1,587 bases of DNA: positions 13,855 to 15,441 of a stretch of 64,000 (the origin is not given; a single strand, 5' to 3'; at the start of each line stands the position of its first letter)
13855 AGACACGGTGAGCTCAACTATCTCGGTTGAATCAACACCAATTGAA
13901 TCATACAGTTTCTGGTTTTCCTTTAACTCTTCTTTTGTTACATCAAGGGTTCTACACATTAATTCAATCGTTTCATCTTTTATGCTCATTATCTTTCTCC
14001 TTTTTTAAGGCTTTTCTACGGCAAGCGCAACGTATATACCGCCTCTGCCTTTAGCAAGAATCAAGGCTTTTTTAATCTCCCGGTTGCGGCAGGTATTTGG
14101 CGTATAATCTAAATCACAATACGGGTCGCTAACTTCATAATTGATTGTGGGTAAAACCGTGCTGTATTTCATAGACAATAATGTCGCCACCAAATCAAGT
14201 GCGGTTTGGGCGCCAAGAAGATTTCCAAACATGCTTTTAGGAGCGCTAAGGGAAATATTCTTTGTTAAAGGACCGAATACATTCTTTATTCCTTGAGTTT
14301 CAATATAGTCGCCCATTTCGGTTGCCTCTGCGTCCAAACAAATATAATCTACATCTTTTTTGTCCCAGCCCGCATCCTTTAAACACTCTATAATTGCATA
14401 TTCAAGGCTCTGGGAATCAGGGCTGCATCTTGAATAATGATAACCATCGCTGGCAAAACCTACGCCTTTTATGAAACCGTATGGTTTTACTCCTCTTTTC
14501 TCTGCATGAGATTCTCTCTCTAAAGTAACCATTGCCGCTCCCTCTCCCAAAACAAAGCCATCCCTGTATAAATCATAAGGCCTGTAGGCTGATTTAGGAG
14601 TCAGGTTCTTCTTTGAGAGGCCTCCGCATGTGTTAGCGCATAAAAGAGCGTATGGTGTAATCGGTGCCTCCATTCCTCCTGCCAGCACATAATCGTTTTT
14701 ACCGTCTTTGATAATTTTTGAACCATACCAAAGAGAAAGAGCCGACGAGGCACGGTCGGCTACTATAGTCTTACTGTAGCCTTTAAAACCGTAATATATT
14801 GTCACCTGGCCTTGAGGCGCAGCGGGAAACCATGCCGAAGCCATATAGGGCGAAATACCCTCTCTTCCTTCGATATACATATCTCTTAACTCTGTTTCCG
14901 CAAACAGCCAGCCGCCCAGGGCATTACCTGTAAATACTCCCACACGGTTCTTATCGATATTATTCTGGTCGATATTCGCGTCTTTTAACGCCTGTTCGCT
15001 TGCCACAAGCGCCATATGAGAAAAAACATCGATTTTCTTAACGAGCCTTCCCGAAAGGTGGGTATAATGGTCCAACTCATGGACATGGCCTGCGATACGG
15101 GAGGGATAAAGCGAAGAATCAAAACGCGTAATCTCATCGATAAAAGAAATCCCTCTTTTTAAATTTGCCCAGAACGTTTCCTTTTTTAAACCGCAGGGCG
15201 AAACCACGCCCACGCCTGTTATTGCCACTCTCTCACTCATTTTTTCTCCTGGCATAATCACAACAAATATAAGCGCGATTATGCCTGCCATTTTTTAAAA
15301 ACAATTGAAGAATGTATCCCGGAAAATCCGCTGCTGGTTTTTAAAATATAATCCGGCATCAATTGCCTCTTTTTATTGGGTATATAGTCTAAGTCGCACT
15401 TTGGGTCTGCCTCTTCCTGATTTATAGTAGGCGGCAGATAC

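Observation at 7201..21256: Type II PKS-like biosynthetic gene cluster in an AT-rich, non-actinobacterial-looking genome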

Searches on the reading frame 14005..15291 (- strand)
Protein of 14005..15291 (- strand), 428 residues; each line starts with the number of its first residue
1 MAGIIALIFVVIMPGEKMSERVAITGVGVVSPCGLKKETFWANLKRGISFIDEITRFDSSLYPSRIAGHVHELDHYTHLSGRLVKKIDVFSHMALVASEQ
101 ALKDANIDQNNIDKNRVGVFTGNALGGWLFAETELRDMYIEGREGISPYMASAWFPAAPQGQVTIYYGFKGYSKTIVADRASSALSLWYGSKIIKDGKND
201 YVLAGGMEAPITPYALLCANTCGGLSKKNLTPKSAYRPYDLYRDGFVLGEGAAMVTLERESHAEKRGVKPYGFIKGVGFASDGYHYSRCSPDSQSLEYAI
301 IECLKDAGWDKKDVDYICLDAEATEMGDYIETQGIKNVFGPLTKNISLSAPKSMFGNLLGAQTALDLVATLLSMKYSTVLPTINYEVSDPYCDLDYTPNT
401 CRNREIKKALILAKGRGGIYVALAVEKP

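Call 3: search_protein_families(library=pfam, proteins=[window:14005-15291:-], max_evalue=0.01)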
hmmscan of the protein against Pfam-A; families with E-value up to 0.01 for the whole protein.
window:14005-15291:- (428 aa): 3 families
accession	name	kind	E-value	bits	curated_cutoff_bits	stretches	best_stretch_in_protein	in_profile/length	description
PF00109.32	ketoacyl-synt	-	1.6e-44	152.8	20.8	1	20-263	2-252/252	Beta-ketoacyl synthase, N-terminal domain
PF02801.28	Ketoacyl-synt_C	-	3.4e-25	88.8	20.8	1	271-386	1-119/119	Beta-ketoacyl synthase, C-terminal domain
PF24304.1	AcrIIA4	-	0.0029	18.3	27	1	255-310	4-60/83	Anti-CRISPR Suppressor AcrIIA4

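Call 8: search_protein_families(library=ncbifam, proteins=[window:14005-15291:-], max_evalue=0.001)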
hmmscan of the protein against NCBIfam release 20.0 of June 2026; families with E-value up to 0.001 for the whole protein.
window:14005-15291:- (428 aa): 22 families
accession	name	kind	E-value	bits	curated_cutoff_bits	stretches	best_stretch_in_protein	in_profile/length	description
TIGR03150.1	fabF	equivalog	9.8e-106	353.8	493.75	1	21-424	2-405/407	beta-ketoacyl-ACP synthase II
NF005589.0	PRK07314.1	subfamily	2.4e-101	339.5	387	1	18-427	2-411/413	beta-ketoacyl-ACP synthase II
NF004970.0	PRK06333.1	subfamily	2e-79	267.4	525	1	19-423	3-417/424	beta-ketoacyl-ACP synthase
NF006274.0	PRK08439.1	equivalog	1.2e-72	244.9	621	1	20-419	2-397/406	beta-ketoacyl-ACP synthase II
NF006434.0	PRK08722.1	equivalog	2.9e-66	224.1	759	1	20-423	4-409/414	beta-ketoacyl-ACP synthase II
NF005076.0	PRK06501.1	equivalog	2.7e-61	207.7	629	2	164-424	159-419/425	beta-ketoacyl-ACP synthase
NF005916.1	PRK07910.1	equivalog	9.8e-57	192.7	560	1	20-425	12-415/418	KasA/KasB family beta-ketoacyl-ACP synthase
NF006587.0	PRK09116.1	equivalog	1.2e-56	192.2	470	1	20-422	2-401/408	beta-ketoacyl-ACP synthase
NF005490.0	PRK07103.1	equivalog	1.4e-55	189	445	1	18-427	2-412/414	polyketide beta-ketoacyl:acyl carrier protein synthase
NF004618.0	PRK05952.1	equivalog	3.2e-50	171.1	455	1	21-427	3-382/384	beta-ketoacyl-ACP synthase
NF005935.0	PRK07967.1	equivalog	1.1e-49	169.4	630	1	20-426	2-402/406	beta-ketoacyl-ACP synthase I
NF006618.0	PRK09185.1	subfamily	2.5e-38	132.2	407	1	20-423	3-388/394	beta-ketoacyl-ACP synthase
NF058662.1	cispenta_AmcF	equivalog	1.5e-37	129.5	325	1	182-426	131-368/369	cispentacin biosynthesis acyltransferase subunit AmcF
NF040607.1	mycolic_Pks13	equivalog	5e-29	100.4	2100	1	76-396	174-486/1680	polyketide synthase Pks13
NF045894.1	PKS_plus_SDR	equivalog_domain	5.5e-25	87.2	1740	1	79-393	79-384/1515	type I polyketide synthase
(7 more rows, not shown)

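Call 21: search_solved_structures(query=window:14005-15291:-, max_evalue=1e-20, show_alignments=1)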
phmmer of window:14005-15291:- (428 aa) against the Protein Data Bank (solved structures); distinct sequences matched with E-value up to 1e-20: 80 (the best 60 are shown).
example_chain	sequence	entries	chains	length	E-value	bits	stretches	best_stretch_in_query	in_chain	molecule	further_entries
3o04_A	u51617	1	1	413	4.3e-79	269.5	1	20-422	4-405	beta-keto-acyl carrier protein synthase II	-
5sxo_A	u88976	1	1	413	4.4e-79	269.4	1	20-422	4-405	3-oxoacyl-[acyl-carrier-protein] synthase 2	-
4ls5_A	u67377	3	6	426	6e-77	262.4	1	19-423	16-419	3-oxoacyl-[acyl-carrier-protein] synthase 2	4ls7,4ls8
4ls6_A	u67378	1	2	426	1.1e-76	261.5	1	19-423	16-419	3-oxoacyl-[acyl-carrier-protein] synthase 2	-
2gqd_A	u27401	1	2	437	1.8e-75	257.5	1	18-424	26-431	3-oxoacyl-[acyl-carrier-protein] synthase 2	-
1j3n_A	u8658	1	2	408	3.1e-75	256.8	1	20-423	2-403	3-oxoacyl-(acyl-carrier protein) synthase II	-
4qav_A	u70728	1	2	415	9.5e-72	245.3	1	20-420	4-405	3-oxoacyl-[acyl-carrier-protein] synthase 2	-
4r8e_A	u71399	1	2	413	6.7e-71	242.5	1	20-420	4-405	3-oxoacyl-[acyl-carrier-protein] synthase 2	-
9lpl_A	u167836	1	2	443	1.5e-69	238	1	19-404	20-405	3-oxoacyl-[acyl-carrier-protein] synthase 2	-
2gfv_A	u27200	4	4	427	2e-69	237.6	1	20-404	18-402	3-oxoacyl-[acyl-carrier-protein] synthase 2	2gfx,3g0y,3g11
1e5m_A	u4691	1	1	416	2.6e-69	237.2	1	19-427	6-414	BETA KETOACYL ACYL CARRIER PROTEIN SYNTHASE II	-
3hnz_A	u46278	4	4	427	3.5e-69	236.8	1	20-404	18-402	3-oxoacyl-[acyl-carrier-protein] synthase 2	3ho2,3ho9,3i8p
6okg_A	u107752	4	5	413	6.2e-69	236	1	20-404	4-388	3-oxoacyl-[acyl-carrier-protein] synthase 2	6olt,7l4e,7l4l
2gfw_A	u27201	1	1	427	6.9e-69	235.8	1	20-404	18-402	3-oxoacyl-[acyl-carrier-protein] synthase 2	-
1b3n_A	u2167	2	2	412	8.2e-69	235.6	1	20-404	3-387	PROTEIN (KETOACYL ACYL CARRIER PROTEIN SYNTHASE 2) | BETA-KETOACYL ACP SYNTHASE II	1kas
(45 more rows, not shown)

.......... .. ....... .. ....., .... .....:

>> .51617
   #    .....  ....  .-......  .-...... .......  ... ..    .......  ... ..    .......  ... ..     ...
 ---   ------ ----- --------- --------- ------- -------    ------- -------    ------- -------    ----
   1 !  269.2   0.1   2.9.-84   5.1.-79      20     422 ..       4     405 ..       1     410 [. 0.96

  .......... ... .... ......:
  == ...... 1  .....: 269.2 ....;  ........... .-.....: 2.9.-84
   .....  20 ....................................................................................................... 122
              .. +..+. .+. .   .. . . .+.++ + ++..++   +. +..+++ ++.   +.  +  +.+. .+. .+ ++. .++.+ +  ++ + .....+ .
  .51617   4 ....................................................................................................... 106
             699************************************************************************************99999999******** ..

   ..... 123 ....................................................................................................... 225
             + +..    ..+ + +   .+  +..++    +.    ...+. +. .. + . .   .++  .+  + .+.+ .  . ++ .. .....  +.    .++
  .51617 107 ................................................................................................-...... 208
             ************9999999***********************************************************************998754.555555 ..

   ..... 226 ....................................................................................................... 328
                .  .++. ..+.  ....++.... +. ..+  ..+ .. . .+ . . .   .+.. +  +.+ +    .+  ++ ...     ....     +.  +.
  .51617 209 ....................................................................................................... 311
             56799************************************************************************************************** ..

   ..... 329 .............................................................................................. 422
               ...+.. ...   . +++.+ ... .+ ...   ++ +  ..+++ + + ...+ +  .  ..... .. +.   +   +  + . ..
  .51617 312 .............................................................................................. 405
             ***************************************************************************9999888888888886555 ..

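Call 28: find_related_loci(query=A2, collection=genome_contigs, flank=10000)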
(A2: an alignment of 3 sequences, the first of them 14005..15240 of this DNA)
Query A2 (411 aa) in genome_contigs; peptide patterns used: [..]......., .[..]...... (x = any residue, [..] = any of these).
216 stretches matched a pattern; 54 encode a relative of the query (tblastn E <= 1e-3); 54 distinct loci.
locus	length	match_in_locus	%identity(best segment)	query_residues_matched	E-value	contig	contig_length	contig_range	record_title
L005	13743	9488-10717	83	1-410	0e+0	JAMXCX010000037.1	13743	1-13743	MAG: Candidatus Omnitrophota bacterium isolate MohnsGC05_bin006 NODE_37_length_13743_cov_18.653886, whole genome shotgun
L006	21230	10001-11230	80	1-410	0e+0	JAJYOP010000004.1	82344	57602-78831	MAG: bacterium isolate DBS2-5.bin57 NODE_149_length_82344_cov_4.176618, whole genome shotgun sequence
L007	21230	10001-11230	79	1-410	0e+0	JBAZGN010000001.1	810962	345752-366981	MAG: Candidatus Omnitrophota bacterium isolate SO_2017_LW3_46 NODE_6_length_810962_cov_4.668257_LW162_2017, whole genome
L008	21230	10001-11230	80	1-410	0e+0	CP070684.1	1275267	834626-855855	MAG: Candidatus Omnitrophota bacterium isolate bin66 chromosome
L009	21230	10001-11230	79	1-410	0e+0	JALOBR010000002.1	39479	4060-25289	MAG: Candidatus Omnitrophota bacterium isolate SO_2017_LW3 bin 47 NODE_2361_length_39479_cov_1.364657_LW162_2017, whole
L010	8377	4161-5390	80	1-410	0e+0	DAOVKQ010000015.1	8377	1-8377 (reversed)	MAG TPA_asm: Candidatus Omnitrophota bacterium isolate CSMAG_1423 CSMAG_1423_k141_2878684_length_8377_cov_12.0000, whole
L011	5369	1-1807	79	1-410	0e+0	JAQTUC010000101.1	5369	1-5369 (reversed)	MAG: Candidatus Omnitrophota bacterium isolate STB_55 NODE_48295_length_5369_cov_2.457459_Sandtown_B, whole genome shotg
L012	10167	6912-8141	79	1-410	0e+0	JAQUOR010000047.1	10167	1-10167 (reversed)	MAG: Candidatus Omnitrophota bacterium isolate STD1_205 NODE_19099_length_10167_cov_3.018825_Sandtown_D1, whole genome s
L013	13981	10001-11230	79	1-410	0e+0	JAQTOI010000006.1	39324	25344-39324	MAG: Candidatus Omnitrophota bacterium isolate STA_84 NODE_1991_length_39324_cov_4.474781_Sandtown_A, whole genome shotg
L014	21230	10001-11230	78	1-410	0e+0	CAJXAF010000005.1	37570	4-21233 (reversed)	TPA_asm: uncultured bacterium isolate ERR599062_bin.151_MetaBAT_v2.12.1_MAG genome assembly, contig: NODE_808_length_375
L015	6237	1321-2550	79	1-410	0e+0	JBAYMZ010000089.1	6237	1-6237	MAG: Candidatus Omnitrophota bacterium isolate SO_2016_LW1_52 scaffold19376_LW64-88_2016, whole genome shotgun sequence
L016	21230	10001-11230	79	1-410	0e+0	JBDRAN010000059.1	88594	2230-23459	MAG: Candidatus Omnitrophota bacterium isolate MEGAHIT-group-1.1004 k141_13059686, whole genome shotgun sequence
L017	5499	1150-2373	79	3-410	0e+0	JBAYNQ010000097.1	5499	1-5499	MAG: Candidatus Omnitrophota bacterium isolate SO_2016_LW1_69 scaffold24050_LW64-88_2016, whole genome shotgun sequence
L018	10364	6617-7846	79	1-410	0e+0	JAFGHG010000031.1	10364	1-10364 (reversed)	MAG: Candidatus Omnitrophota bacterium isolate Zod_Metabat.1444 k87_2203429, whole genome shotgun sequence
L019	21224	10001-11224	79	3-410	0e+0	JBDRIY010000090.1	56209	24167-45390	MAG: Candidatus Omnitrophota bacterium isolate MEGAHIT-group-1.613 k141_3202921, whole genome shotgun sequence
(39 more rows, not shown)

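Call 46: search_protein_representatives(protein=window:14005-15240:-)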
Query: 411 residues. Proteins with E-value up to 0.001 (for the whole library): 58902; up to 1e-10: 28793; up to 1e-30: 5291. The best 150 are listed.
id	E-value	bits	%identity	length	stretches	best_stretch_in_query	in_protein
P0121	9.0e-140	482.6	55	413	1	1-410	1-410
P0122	5.9e-112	390.9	32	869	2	3-408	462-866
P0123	7.4e-109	380.7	26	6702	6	4-381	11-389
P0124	8.4e-104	364.1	65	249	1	3-249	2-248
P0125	1.4e-96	340.3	28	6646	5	67-382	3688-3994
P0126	2.0e-95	336.5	26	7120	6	3-385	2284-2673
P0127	2.8e-95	336.0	44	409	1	3-410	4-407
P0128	3.0e-95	335.9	41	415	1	3-410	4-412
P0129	5.4e-95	335.1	25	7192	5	65-382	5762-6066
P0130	6.7e-95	334.8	31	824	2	3-396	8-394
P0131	1.7e-93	330.1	26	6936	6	116-377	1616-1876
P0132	4.2e-93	328.8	25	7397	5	69-382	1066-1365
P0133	3.8e-92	325.7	27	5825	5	3-379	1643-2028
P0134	3.9e-91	322.4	24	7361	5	60-376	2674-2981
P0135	4.8e-91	322.1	30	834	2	2-403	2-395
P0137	5.8e-90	318.5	40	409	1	3-410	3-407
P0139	1.7e-89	316.9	39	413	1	1-409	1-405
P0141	1.4e-88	313.9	40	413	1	1-410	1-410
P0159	2.7e-84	299.8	38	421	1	3-408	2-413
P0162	1.1e-83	297.8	39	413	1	1-402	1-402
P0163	1.6e-83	297.3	37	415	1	1-409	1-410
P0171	1.7e-81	290.7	39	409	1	3-408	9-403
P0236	2.4e-74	267.0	36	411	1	3-410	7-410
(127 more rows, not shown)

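Call 49: list_cluster_members(proteins=[P0121, P0127, P0128, P0137, P0139, P0141, P0159, P0162, P0163, P0171])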
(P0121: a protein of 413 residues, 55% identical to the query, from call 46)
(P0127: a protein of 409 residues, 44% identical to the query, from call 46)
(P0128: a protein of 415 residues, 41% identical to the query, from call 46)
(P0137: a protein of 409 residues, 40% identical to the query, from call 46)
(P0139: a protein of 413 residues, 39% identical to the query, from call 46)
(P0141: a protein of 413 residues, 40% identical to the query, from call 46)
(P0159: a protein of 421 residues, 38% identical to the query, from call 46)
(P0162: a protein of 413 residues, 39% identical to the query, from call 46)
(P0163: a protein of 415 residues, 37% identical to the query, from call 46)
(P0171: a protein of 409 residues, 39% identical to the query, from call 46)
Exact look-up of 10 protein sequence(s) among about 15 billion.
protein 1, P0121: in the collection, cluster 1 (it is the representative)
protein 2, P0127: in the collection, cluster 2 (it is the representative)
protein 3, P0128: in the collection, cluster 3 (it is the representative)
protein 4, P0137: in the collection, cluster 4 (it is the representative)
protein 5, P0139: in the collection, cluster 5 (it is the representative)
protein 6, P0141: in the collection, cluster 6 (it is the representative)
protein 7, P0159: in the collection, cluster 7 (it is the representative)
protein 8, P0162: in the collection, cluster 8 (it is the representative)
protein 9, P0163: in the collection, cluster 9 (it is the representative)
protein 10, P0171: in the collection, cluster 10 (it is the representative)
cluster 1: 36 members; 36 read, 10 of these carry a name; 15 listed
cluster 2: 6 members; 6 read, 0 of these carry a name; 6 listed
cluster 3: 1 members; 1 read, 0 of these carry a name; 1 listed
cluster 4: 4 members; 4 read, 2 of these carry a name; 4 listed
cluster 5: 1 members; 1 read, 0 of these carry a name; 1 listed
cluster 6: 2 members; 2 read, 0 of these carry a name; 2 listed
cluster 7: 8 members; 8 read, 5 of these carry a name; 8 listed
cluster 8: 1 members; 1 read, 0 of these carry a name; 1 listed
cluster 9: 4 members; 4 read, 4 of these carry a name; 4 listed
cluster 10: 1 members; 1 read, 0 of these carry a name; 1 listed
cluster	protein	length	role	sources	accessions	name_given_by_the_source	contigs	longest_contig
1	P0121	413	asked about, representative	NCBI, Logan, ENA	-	-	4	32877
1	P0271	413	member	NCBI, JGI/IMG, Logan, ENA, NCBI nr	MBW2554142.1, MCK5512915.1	MAG: beta-ketoacyl-[acyl-carrier-protein] synthase family protein [Deltaproteobacteria ... | beta-ketoacyl-[acyl-carrier-protein] synthase family protein [Deltaproteobacteria ...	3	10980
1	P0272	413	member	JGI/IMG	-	3-oxoacyl-(acyl-carrier-protein) synthase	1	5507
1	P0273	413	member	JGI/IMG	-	3-oxoacyl-(acyl-carrier-protein) synthase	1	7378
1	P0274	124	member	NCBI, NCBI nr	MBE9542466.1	MAG: beta-ketoacyl-[acyl-carrier-protein] synthase II, partial [Proteobacteria bacterium] | beta-ketoacyl-[acyl-carrier-protein] synthase II [Pseudomonadota bacterium]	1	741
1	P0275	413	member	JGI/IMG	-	3-oxoacyl-(acyl-carrier-protein) synthase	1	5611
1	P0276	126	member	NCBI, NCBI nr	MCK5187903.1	MAG: beta-ketoacyl-[acyl-carrier-protein] synthase II, partial [Deltaproteobacteria ... | beta-ketoacyl-[acyl-carrier-protein] synthase II [Deltaproteobacteria bacterium]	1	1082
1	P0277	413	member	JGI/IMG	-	3-oxoacyl-(acyl-carrier-protein) synthase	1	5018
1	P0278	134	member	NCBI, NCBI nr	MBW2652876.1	MAG: beta-ketoacyl-[acyl-carrier-protein] synthase II, partial [Deltaproteobacteria ... | beta-ketoacyl-[acyl-carrier-protein] synthase II [Deltaproteobacteria bacterium]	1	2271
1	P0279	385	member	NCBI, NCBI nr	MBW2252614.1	MAG: beta-ketoacyl-[acyl-carrier-protein] synthase family protein, partial ... | beta-ketoacyl-[acyl-carrier-protein] synthase family protein [Deltaproteobacteria ...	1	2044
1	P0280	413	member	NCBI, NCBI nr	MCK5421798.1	MAG: beta-ketoacyl-[acyl-carrier-protein] synthase family protein [Deltaproteobacteria ... | beta-ketoacyl-[acyl-carrier-protein] synthase family protein [Deltaproteobacteria ...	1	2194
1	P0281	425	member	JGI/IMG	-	-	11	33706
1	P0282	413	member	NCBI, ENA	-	-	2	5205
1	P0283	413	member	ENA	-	-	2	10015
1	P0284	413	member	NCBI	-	-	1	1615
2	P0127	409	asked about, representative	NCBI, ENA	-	-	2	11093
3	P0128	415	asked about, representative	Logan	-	-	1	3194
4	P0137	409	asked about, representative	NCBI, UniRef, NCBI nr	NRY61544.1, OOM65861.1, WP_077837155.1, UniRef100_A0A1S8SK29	beta-ketoacyl-[acyl-carrier-protein] synthase family protein [Clostridium beijerinckii] | 3-oxoacyl-[acyl-carrier-protein] synthase 2 n=1 Tax=Clostridium beijerinckii TaxID=1520 ... | beta-ketoacyl synthase N-terminal-like domain-containing protein [Clostridium ...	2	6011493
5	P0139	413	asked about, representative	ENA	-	-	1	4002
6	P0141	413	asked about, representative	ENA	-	-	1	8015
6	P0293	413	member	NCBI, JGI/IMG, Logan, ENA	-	-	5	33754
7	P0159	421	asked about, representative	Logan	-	-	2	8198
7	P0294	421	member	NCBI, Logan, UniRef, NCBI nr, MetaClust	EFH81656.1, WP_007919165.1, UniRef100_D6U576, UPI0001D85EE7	beta-ketoacyl-[acyl-carrier-protein] synthase family protein [Ktedonobacter racemifer] | Beta-ketoacyl synthase n=1 Tax=Ktedonobacter racemifer DSM 44963 TaxID=485913 ... | status=active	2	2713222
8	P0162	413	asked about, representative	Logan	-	-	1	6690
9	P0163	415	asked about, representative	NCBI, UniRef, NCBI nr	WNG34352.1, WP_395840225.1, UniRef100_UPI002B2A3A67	beta-ketoacyl-[acyl-carrier-protein] synthase family protein [Archangium violaceum] | beta-ketoacyl-[acyl-carrier-protein] synthase family protein n=1 Tax=Archangium violaceum ...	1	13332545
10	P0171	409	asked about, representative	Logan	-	-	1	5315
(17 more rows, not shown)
